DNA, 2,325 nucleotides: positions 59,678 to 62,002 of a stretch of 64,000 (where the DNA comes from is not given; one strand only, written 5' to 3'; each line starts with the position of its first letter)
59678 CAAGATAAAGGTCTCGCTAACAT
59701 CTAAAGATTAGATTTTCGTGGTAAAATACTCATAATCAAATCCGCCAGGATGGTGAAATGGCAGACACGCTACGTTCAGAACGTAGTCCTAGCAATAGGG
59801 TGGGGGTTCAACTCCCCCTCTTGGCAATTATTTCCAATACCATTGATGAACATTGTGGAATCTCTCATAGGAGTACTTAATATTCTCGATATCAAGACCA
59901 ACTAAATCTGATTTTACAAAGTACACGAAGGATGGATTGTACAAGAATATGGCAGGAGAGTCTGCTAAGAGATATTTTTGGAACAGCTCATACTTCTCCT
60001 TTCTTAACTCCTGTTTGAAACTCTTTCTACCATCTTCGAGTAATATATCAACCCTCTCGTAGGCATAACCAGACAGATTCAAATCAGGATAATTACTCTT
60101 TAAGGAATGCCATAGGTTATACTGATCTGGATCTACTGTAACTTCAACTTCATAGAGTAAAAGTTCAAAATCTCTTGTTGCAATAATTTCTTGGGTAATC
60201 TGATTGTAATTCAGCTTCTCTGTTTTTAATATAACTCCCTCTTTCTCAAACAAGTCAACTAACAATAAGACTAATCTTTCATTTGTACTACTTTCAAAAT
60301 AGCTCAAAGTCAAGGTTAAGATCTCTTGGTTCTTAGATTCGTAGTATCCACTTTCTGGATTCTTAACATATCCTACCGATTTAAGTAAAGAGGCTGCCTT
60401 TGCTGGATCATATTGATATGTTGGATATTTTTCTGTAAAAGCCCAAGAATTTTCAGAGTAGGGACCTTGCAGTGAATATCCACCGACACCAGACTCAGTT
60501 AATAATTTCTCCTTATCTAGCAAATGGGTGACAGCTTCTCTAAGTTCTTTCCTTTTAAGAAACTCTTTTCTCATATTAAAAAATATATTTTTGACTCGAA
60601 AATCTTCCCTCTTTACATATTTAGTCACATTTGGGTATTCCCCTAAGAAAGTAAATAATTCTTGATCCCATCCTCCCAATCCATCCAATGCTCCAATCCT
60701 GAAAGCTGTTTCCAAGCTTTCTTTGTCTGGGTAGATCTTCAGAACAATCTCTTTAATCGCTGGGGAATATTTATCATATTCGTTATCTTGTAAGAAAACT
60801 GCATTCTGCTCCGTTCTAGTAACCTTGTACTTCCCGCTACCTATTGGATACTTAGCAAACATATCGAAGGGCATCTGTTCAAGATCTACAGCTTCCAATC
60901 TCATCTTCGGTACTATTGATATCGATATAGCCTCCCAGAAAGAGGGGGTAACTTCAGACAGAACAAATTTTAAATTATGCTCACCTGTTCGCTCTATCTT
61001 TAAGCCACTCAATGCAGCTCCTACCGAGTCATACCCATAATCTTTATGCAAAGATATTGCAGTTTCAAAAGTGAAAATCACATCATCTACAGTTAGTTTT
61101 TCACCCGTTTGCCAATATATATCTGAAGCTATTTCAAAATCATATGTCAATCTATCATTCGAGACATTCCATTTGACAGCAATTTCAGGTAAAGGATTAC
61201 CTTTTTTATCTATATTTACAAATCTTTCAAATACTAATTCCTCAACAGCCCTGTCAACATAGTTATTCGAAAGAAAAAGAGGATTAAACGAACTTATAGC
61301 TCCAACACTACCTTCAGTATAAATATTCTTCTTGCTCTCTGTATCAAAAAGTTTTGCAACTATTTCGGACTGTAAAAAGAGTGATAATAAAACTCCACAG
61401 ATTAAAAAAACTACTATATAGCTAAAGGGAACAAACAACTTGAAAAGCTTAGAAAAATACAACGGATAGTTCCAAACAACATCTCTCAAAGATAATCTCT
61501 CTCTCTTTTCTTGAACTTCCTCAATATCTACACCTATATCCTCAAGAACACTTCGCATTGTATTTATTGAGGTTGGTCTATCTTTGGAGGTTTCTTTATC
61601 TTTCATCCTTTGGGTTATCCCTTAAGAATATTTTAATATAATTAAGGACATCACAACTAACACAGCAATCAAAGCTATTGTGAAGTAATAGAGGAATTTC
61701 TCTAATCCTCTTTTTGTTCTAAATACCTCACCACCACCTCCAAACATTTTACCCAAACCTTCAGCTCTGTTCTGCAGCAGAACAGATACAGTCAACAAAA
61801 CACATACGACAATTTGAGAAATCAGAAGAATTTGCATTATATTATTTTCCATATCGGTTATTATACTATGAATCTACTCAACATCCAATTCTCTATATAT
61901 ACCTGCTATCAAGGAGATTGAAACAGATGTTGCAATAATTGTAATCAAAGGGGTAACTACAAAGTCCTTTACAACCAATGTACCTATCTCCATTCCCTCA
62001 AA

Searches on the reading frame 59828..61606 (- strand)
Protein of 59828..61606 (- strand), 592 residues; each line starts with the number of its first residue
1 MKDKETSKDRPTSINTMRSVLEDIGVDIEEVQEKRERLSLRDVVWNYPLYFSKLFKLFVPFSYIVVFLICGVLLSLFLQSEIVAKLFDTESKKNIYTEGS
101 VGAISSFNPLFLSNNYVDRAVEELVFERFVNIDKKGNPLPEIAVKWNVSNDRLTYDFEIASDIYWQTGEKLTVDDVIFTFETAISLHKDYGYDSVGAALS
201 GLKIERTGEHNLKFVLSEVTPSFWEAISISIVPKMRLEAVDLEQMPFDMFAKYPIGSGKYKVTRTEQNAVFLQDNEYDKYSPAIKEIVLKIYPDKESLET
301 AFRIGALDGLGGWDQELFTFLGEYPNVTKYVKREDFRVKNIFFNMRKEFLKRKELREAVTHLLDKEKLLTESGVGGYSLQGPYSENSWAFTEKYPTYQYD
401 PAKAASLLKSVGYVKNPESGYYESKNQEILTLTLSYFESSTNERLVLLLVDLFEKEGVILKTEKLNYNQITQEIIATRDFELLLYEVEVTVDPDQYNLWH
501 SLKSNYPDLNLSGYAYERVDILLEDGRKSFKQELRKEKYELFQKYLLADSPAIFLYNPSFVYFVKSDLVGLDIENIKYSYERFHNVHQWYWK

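Call 11: search_protein_families(library=pfam, proteins=[window:59828-61606:-], max_evalue=0.01)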
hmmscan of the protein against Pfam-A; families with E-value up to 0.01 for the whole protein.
window:59828-61606:- (592 aa): 1 family
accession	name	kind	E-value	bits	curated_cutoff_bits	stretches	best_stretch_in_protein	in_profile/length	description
PF00496.27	SBP_bac_5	-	1e-49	170.1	32.4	1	138-504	2-363/368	Bacterial extracellular solute-binding proteins, family 5 Middle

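Call 61: find_encoding_contigs(protein=window:59828-61606:-, flank=10000, max_places=3)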
Protein window:59828-61606:- (592 aa): 14 contigs read that carry it; 3 places shown.
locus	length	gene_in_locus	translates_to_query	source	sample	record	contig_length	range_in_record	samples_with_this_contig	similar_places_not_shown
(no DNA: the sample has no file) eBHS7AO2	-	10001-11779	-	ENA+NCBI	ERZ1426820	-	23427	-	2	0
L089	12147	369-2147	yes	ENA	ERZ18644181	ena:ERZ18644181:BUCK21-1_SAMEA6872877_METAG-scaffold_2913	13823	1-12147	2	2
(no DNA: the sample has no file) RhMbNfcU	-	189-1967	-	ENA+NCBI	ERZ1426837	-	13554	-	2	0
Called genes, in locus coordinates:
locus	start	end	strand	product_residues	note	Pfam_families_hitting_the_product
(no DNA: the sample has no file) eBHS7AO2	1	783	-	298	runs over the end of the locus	PF01795:Methyltransf_5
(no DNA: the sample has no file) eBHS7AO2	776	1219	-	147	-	PF02381:MraZ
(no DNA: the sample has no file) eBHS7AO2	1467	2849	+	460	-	PF01225:Mur_ligase, PF08245:Mur_ligase_M, PF02875:Mur_ligase_C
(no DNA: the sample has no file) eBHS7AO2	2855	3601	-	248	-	-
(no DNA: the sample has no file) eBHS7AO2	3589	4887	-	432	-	PF00275:EPSP_synthase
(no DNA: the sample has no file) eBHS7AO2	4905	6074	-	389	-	PF03033:Glyco_transf_28, PF08660:Alg14 (weak), PF04101:Glyco_tran_28_C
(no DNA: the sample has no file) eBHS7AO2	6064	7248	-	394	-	PF01098:FTSW_RODA_SPOVE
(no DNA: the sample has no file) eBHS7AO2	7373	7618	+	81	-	PF21349:RUBY_RBDX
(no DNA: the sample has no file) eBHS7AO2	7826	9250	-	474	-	PF00224:PK, PF02887:PK_C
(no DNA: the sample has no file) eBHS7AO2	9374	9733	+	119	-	-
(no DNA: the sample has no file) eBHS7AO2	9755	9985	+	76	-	PF03840:SecG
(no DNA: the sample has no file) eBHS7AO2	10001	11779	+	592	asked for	PF00496:SBP_bac_5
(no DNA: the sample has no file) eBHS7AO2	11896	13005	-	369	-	-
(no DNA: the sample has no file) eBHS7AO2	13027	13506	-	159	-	PF01327:Pep_deformylase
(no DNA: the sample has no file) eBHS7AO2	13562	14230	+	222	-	PF02463:SMC_N (faint), PF00005:ABC_tran, PF13304:AAA_21 (faint)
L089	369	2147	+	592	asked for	PF00496:SBP_bac_5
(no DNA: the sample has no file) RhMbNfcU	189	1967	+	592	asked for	PF00496:SBP_bac_5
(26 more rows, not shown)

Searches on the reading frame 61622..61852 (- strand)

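Call 11: search_protein_families(library=pfam, proteins=[window:61622-61852:-], max_evalue=0.01)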
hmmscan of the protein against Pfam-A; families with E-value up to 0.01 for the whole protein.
window:61622-61852:- (76 aa): 1 family
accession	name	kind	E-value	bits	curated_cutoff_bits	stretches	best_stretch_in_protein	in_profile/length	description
PF03840.19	SecG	-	1.9e-13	50.7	29.2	1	8-72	1-67/70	Preprotein translocase SecG subunit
